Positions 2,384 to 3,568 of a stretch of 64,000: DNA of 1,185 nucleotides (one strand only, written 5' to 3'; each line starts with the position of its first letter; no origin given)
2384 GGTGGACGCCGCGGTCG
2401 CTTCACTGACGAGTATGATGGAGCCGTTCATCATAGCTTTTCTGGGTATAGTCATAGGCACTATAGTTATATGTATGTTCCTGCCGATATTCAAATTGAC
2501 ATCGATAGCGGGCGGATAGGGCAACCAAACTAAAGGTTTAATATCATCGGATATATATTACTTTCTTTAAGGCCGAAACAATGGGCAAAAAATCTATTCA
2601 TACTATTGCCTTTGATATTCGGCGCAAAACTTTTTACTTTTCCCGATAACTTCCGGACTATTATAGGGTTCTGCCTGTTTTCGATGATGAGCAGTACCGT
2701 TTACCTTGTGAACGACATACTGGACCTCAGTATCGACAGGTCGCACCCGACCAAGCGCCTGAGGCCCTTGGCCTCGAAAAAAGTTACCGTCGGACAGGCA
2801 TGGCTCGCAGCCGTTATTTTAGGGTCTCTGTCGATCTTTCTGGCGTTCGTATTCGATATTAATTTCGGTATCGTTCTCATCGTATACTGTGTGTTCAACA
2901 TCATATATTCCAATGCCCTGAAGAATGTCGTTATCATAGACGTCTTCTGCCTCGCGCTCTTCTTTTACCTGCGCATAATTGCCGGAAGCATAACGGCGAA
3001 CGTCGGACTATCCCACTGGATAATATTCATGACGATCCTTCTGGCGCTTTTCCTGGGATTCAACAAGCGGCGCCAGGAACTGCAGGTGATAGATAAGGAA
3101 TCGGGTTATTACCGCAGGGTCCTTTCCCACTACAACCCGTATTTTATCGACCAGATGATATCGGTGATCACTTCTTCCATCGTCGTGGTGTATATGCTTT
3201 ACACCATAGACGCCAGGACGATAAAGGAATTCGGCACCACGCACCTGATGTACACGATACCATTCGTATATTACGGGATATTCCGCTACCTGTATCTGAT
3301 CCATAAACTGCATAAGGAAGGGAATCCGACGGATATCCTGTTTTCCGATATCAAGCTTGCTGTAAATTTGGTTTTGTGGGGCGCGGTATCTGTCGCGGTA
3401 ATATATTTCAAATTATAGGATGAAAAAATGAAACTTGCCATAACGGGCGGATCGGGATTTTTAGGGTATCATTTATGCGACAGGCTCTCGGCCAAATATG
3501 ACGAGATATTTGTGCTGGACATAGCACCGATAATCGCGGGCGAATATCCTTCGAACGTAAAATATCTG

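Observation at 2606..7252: Four-gene polyprenyl-phosphate-sugar pathway-like cassette inserted between pilBC and the pilin genes: candidate pilin glycosylation system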

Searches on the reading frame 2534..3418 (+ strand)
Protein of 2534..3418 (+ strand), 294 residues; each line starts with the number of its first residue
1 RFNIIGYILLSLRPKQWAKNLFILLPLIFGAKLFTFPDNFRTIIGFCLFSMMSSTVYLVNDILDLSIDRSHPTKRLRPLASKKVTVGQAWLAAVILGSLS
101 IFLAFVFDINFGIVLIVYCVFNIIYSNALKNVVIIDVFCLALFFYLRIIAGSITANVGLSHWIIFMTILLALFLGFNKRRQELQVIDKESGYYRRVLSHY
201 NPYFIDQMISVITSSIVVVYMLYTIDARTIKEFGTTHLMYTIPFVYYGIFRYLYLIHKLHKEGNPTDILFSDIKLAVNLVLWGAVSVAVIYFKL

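Call 3: search_protein_families(library=pfam, proteins=[window:2606-3418:+], max_evalue=0.01)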
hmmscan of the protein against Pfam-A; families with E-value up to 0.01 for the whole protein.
window:2606-3418:+ (270 aa): 1 family
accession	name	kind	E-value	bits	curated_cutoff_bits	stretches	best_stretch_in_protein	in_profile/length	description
PF01040.23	UbiA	-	1.5e-18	67.4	34.2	1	18-235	25-235/250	UbiA prenyltransferase family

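Call 4: search_protein_families(library=ncbifam, proteins=[window:2606-3418:+], max_evalue=0.01)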
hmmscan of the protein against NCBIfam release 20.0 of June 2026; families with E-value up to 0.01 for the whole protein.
window:2606-3418:+ (270 aa): 16 families
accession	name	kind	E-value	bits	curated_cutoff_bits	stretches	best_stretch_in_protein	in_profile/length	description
NF008977.0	PRK12324.1-2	equivalog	2e-71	240.8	234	1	3-267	24-288/297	decaprenyl-phosphate phosphoribosyltransferase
NF008978.0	PRK12324.1-4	equivalog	3.2e-48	164.3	207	1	6-267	58-320/322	decaprenyl-phosphate phosphoribosyltransferase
NF006088.0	PRK08238.1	equivalog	2.4e-45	155.1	351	1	1-243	212-457/482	UbiA family prenyltransferase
NF008976.0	PRK12324.1-1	equivalog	2.6e-39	135.4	474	1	19-267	60-305/306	decaprenyl-phosphate phosphoribosyltransferase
NF009523.0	PRK12884.1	equivalog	1.7e-11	43.9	269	1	12-149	34-166/279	prenyltransferase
TIGR01473.1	cyoE_ctaB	equivalog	3.4e-07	30.3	210.3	1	24-114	45-135/281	heme o synthase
TIGR01474.1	ubiA_proteo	equivalog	3.8e-07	29.9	275.45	1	27-143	52-169/282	4-hydroxybenzoate octaprenyltransferase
NF003349.0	PRK04375.1-2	equivalog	3.5e-05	23.2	246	1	24-146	66-193/318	heme o synthase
NF009514.0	PRK12873.1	equivalog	6.5e-05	22.4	246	1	27-84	58-115/297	4-hydroxybenzoate polyprenyltransferase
NF009609.0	PRK13106.1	equivalog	9.5e-05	21.9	349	1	23-135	57-166/301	prenyltransferase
NF009516.0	PRK12875.1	equivalog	0.00013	21.1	205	1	26-121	62-162/292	prenyltransferase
NF035940.1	prenyl_rel_EboC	equivalog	0.00027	20.4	250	1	34-118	57-139/292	UbiA-like protein EboC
NF009517.0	PRK12876.1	equivalog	0.0013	18.2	419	1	18-201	49-234/300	prenyltransferase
NF005742.0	PRK07566.1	equivalog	0.0021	17.2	313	1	27-145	77-198/315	chlorophyll synthase ChlG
NF009521.0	PRK12882.1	equivalog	0.0033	16.7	296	1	24-112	47-133/280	geranylgeranylglycerol-phosphate geranylgeranyltransferase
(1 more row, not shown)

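Call 9: search_solved_structures(query=window:2534-3418:+, max_evalue=0.01, show_alignments=1)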
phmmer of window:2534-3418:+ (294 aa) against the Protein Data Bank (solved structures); distinct sequences matched with E-value up to 0.01: 4.
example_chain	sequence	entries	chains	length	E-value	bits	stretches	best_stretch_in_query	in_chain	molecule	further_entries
8j8j_D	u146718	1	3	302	1.5e-36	129.8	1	3-290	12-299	Decaprenyl-phosphate phosphoribosyltransferase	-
8j8k_A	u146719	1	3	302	2.6e-27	99.5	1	3-290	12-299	Decaprenyl-phosphate phosphoribosyltransferase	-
4tq3_A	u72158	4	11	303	0.00011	25.3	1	9-155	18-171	Prenyltransferase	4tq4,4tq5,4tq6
4od4_A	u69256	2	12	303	0.0045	20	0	29-116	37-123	4-hydroxybenzoate octaprenyltransferase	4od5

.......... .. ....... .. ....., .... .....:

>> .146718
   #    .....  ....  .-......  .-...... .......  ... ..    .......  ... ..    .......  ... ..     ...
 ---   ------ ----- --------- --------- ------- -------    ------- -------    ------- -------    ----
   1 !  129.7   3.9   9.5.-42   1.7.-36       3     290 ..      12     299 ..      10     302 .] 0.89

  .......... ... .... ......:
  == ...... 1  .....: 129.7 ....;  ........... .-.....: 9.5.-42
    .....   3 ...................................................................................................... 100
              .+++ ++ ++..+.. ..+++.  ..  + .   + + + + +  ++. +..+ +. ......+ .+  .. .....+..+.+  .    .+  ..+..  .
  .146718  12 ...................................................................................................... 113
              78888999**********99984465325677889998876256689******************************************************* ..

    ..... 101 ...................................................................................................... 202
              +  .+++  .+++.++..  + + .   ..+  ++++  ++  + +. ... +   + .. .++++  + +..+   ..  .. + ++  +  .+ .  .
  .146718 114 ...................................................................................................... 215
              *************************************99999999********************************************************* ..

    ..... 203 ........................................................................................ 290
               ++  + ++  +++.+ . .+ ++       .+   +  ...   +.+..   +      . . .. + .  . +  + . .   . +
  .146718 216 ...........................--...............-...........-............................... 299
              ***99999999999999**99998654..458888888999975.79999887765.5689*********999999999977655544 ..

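Call 49: search_dna_similar(query=window:2534-3418:+, collection=plasmids, mode=protein, max_rows=30)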
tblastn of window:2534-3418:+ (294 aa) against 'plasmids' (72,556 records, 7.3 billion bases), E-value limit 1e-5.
Records with a match: 103; places in all: 103; records where one place covers at least 80% of the query: 55.
Best place of each record, by identity: <60% 103.
By first word of the organism name: Rhizobium 36; Sinorhizobium 5; Azospirillum 4; Mesorhizobium 3; Salipiger 3; Cereibacter 3; Burkholderia 3; Vibrio 3; Sphingomonadaceae 3; Natronococcus 2; and 31 more.
By predicted mobility (MOB-suite, as given by PLSDB): non-mobilizable 72; conjugative 21; mobilizable 10.
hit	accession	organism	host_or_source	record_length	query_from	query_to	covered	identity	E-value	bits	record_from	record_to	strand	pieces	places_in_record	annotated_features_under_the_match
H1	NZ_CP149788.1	Haloterrigena sp. KLK7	cell culture,salt lake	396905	11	291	96%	36.7%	3e-42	161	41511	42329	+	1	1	decaprenyl-phosphate phosphoribosyltransferase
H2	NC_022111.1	Prevotella sp. oral taxon 299 str. F0039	Homo sapiens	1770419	13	291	95%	36.7%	1e-42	162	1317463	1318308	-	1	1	none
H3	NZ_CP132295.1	Natronococcus sp. AD-5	cell culture,sediment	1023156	11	291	96%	36.0%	4e-41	158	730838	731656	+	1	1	record has no annotation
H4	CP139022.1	Flammeovirgaceae bacterium SG7u.111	Seagrass,tissue sample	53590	12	282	92%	36.5%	4e-47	176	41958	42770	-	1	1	decaprenyl-phosphate phosphoribosyltransferase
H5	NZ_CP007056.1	Halostagnicola larsenii XH-48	-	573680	11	272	89%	37.6%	2e-38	150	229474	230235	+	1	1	decaprenyl-phosphate phosphoribosyltransferase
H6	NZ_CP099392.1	Natronococcus sp. CG52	cell culture,salt lake sediment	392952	3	278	94%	35.1%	2e-36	144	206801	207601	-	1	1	UbiA prenyltransferase family protein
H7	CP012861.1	Persicobacter sp. JZB09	cell culture,soil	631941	12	291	95%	34.6%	4e-36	144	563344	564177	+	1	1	record has no annotation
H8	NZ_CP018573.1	Marivivens sp. JLT3646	cell culture,shallow-sea hydrothermal ...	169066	12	291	95%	34.5%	1e-42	162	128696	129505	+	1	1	decaprenyl-phosphate phosphoribosyltransferase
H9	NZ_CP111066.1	Chondrinema litorale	Seaweed,red alga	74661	12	282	92%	35.1%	5e-47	176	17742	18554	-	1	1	decaprenyl-phosphate phosphoribosyltransferase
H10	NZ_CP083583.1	Kovacikia minuta CCNUW1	cell culture,fresh water lake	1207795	11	293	96%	32.7%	2e-40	156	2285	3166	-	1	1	record has no annotation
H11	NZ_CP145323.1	Rhodococcus ruber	-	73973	3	292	99%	31.4%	2e-31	130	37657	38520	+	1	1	decaprenyl-phosphate phosphoribosyltransferase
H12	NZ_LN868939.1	Nocardia farcinica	not known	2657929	3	289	98%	31.1%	4e-34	138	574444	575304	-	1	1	none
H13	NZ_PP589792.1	Lactococcus sp.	Bacterial culture,Dairy environment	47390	1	283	96%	30.1%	2e-33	136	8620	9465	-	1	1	decaprenyl-phosphate phosphoribosyltransferase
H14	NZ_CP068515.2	Lactococcus cremoris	Whole organism,Dairy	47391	1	283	96%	30.1%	2e-33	136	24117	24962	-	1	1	decaprenyl-phosphate phosphoribosyltransferase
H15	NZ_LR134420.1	Legionella adelaidensis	environmental,Cooling tower water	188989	10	272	89%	32.3%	3e-29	124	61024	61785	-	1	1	decaprenyl-phosphate phosphoribosyltransferase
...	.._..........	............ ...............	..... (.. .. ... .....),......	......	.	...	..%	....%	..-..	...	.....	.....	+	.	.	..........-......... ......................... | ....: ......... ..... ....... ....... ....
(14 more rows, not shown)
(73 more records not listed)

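Call 50: search_dna_similar(query=window:2534-3418:+, collection=phages, mode=protein, max_rows=15)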
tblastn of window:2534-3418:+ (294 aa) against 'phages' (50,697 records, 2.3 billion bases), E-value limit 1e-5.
Records with a match: 1; places in all: 1; records where one place covers at least 80% of the query: 1.
Best place of each record, by identity: <60% 1.
By first word of the organism name: Bacteriophage 1.
By host as written in the record: - 1.
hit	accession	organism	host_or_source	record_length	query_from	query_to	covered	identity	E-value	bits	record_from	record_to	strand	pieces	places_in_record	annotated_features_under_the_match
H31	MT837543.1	Bacteriophage sp.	human fecal samples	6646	4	282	95%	39.9%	6e-43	162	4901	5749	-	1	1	record has no annotation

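Call 51: get_annotated_region(hit=H4, flank=7000)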
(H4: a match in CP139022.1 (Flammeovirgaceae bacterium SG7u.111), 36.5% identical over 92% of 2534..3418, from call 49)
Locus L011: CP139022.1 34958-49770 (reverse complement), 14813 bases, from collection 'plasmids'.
description: Flammeovirgaceae bacterium SG7u.111 plasmid unnamed, complete sequence
organism: Flammeovirgaceae bacterium SG7u.111 (NCBI taxid 3089815)
taxonomy: Bacteria; Bacteroidota; Cytophagia; Cytophagales; Flammeovirgaceae; ; Flammeovirgaceae bacterium SG7u.111
host: -; source: Seagrass,tissue sample; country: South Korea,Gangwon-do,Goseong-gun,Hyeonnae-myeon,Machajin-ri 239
typing (MOB-suite, as given by PLSDB): non-mobilizable
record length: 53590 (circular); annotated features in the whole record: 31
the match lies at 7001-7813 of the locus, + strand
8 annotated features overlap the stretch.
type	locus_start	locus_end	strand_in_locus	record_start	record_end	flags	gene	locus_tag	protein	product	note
CDS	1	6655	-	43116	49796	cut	-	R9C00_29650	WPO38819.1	PA14 domain-containing protein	-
CDS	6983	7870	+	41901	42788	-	-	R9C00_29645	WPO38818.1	decaprenyl-phosphate phosphoribosyltransferase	-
CDS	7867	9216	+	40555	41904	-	-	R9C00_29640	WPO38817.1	FAD-binding oxidoreductase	-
CDS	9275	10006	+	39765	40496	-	-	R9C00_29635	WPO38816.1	SDR family oxidoreductase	-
CDS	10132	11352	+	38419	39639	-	-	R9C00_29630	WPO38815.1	hypothetical protein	-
CDS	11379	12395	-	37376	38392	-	-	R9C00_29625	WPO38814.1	replication initiation protein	-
CDS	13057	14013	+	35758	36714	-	-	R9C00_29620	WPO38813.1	ParA family protein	-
CDS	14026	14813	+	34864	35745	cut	-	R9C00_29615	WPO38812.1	hypothetical protein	-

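Call 52: get_annotated_region(hit=H8, flank=7000)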
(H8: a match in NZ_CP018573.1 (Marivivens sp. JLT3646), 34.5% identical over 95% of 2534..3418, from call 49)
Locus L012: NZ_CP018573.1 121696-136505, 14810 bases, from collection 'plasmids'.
description: Marivivens sp. JLT3646 plasmid unnamed, complete sequence
organism: Marivivens sp. JLT3646 (NCBI taxid 1920883)
taxonomy: Bacteria; Pseudomonadota; Alphaproteobacteria; Rhodobacterales; Paracoccaceae; Marivivens; Marivivens sp. JLT3646
host: -; source: cell culture,shallow-sea hydrothermal system; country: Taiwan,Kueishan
typing (MOB-suite, as given by PLSDB): non-mobilizable
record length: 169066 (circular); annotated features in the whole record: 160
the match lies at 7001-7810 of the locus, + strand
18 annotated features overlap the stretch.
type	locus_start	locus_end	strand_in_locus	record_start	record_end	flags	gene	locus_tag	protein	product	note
CDS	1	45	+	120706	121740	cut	gmd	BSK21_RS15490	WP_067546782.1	GDP-mannose 4,6-dehydratase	GO:0000271 - polysaccharide biosynthetic process [Evidence IEA]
CDS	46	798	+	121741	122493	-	-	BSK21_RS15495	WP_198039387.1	hypothetical protein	-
CDS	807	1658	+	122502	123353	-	-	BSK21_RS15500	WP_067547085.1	GDP-mannose 4,6-dehydratase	-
CDS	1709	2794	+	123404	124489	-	-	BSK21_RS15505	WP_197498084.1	glycosyltransferase family 1 protein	-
CDS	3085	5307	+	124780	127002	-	-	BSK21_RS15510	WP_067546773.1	hypothetical protein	-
CDS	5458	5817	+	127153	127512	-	-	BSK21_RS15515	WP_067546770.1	EamA family transporter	-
CDS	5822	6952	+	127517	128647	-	-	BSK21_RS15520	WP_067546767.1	glycosyltransferase family 4 protein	-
CDS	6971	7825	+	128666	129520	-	-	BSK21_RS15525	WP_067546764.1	decaprenyl-phosphate phosphoribosyltransferase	-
CDS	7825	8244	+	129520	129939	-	-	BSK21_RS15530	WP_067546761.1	divergent PAP2 family protein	-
CDS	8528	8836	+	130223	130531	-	-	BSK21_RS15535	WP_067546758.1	hypothetical protein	-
CDS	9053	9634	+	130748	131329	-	-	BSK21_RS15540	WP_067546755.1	hypothetical protein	-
CDS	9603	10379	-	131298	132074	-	-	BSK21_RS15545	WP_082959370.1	LuxR family transcriptional regulator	-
CDS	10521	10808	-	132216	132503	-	-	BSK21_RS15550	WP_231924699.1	H-NS histone family protein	-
CDS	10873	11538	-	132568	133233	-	-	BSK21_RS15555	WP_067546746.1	tyrosine-type recombinase/integrase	GO:0015074 - DNA integration [Evidence IEA]; GO:0006310 - DNA recombination [Evidence IEA]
CDS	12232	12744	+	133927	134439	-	-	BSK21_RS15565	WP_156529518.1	hypothetical protein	-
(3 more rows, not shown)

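Call 56: find_related_loci(query=window:2534-3418:+, collection=metagenome_contigs, flank=10000)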
Query window:2534-3418:+ (294 aa) in metagenome_contigs; peptide patterns used: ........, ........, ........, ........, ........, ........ (x = any residue, [..] = any of these).
150 stretches matched a pattern; 15 encode a relative of the query (tblastn E <= 1e-3); 15 distinct loci.
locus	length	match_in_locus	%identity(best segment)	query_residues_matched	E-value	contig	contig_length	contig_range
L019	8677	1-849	81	12-294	2e-157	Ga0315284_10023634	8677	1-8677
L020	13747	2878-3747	60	3-292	2e-114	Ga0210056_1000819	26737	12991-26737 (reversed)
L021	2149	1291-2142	46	8-293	9e-81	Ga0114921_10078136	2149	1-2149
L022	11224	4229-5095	43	3-293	5e-77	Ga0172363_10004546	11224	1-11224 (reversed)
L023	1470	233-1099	43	3-293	7e-81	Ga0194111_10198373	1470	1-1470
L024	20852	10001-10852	44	8-293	4e-76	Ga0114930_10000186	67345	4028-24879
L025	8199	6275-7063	45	8-272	2e-72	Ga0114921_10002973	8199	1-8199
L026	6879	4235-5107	44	3-293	6e-72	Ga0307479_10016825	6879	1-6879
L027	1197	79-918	40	11-291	1e-65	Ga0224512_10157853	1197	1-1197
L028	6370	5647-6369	42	3-243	2e-55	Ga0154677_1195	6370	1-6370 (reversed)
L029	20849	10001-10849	36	12-293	2e-54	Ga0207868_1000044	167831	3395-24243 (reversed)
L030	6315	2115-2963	36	12-293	3e-53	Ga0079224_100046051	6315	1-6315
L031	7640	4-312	71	192-294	3e-44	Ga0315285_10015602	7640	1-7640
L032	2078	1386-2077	43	3-247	5e-42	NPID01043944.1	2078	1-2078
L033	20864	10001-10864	42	3-291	2e-64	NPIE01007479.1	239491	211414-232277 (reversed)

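Call 60: search_protein_families(library=pfam, proteins=[L020:1225-2850:+, L031:1602-3083:+], max_evalue=0.001)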
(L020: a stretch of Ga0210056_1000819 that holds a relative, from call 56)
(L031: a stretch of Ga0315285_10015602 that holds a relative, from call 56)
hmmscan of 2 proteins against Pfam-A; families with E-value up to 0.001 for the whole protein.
L020:1225-2850:+ (542 aa): 0 families

L031:1602-3083:+ (494 aa): 0 families

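Call 73: get_annotated_region(hit=H16, flank=4000)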
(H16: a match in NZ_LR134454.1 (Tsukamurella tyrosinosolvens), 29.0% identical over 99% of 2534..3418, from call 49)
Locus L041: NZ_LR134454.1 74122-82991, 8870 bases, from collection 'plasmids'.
description: Tsukamurella tyrosinosolvens strain NCTC13231 plasmid 12, complete sequence
organism: Tsukamurella tyrosinosolvens (NCBI taxid 57704)
taxonomy: Bacteria; Actinomycetota; Actinomycetes; Mycobacteriales; Tsukamurellaceae; Tsukamurella; Tsukamurella tyrosinosolvens
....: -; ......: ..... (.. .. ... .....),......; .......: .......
typing (MOB-suite, as given by PLSDB): non-mobilizable
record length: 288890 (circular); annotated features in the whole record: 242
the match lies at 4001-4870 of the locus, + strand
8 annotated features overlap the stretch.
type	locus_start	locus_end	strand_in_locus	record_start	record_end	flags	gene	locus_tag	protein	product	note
CDS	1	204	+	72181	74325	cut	-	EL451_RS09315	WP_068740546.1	SpoIID/LytB domain-containing protein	GO:0008150 - biological_process [Evidence IEA]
CDS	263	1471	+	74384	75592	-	glf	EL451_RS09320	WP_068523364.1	UDP-galactopyranose mutase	GO:0009273 - peptidoglycan-based cell wall biogenesis [Evidence IEA]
CDS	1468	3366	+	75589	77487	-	-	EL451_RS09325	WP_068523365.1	glycosyltransferase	-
CDS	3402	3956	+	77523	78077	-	-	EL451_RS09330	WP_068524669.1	phosphatase PAP2 family protein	-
CDS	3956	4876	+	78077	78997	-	-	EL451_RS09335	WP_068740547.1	decaprenyl-phosphate phosphoribosyltransferase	-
CDS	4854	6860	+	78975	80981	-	zomB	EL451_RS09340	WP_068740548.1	flagellar motor control protein ZomB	-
CDS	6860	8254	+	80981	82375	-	-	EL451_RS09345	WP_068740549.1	FAD-binding oxidoreductase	-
CDS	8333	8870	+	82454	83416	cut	-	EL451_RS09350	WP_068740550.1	sensor domain-containing diguanylate cyclase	-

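Call 74: get_annotated_region(hit=H31, flank=6000)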
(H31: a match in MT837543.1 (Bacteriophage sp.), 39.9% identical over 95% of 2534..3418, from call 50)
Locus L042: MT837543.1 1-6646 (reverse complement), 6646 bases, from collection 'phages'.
description: UNVERIFIED: Bacteriophage sp. clone scaffold_5080 genomic sequence.
organism: Bacteriophage sp. (NCBI taxid 38018)
taxonomy: Viruses
host: -; source: human fecal samples; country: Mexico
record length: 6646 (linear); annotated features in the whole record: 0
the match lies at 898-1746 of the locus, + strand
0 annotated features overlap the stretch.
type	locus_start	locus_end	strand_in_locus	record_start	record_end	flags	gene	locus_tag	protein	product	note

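Call 76: search_protein_families(library=pfam, proteins=[L041:3402-3953:+, L012:7825-8241:+, L041:4854-6857:+], max_evalue=0.01)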
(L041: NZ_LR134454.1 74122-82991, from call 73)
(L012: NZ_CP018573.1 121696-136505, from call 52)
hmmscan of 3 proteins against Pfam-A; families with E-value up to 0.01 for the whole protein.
L041:3402-3953:+ (184 aa): 2 families
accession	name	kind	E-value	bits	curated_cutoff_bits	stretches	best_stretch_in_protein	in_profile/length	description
PF01569.27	PAP2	-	7e-16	58.6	27.2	1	52-159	3-121/130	PAP2 superfamily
PF14378.12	PAP2_3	-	2.1e-07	31.4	27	1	84-157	117-189/190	PAP2 superfamily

L012:7825-8241:+ (139 aa): 1 family
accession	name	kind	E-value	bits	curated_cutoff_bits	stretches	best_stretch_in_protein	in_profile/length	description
PF02681.20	DUF212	-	2e-33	115.7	26.5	1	8-129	7-125/126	Divergent PAP2 family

L041:4854-6857:+ (668 aa): 0 families

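Call 78: search_protein_families(library=ncbifam, proteins=[window:2534-3418:+, L020:1225-2850:+, L031:1602-3083:+], max_evalue=0.00001)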
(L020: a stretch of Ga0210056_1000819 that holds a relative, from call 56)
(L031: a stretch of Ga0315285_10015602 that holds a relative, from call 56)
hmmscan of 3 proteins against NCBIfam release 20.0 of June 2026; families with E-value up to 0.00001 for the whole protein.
window:2534-3418:+ (294 aa): 7 families
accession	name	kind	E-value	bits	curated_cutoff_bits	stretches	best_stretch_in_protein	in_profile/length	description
NF008977.0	PRK12324.1-2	equivalog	2.8e-77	260.1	234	1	8-291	5-288/297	decaprenyl-phosphate phosphoribosyltransferase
NF008978.0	PRK12324.1-4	equivalog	9.8e-56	189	207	1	8-291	35-320/322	decaprenyl-phosphate phosphoribosyltransferase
NF006088.0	PRK08238.1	equivalog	2.5e-53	181.4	351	1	9-267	196-457/482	UbiA family prenyltransferase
NF008976.0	PRK12324.1-1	equivalog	3.8e-44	151.3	474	1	4-291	17-305/306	decaprenyl-phosphate phosphoribosyltransferase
NF009523.0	PRK12884.1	equivalog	3.7e-12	46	269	1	23-173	23-166/279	prenyltransferase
TIGR01473.1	cyoE_ctaB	equivalog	3.9e-07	30.1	210.3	1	43-138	41-135/281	heme o synthase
TIGR01474.1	ubiA_proteo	equivalog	4.9e-07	29.5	275.45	1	49-167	46-169/282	4-hydroxybenzoate octaprenyltransferase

L020:1225-2850:+ (542 aa): 0 families

L031:1602-3083:+ (494 aa): 0 families
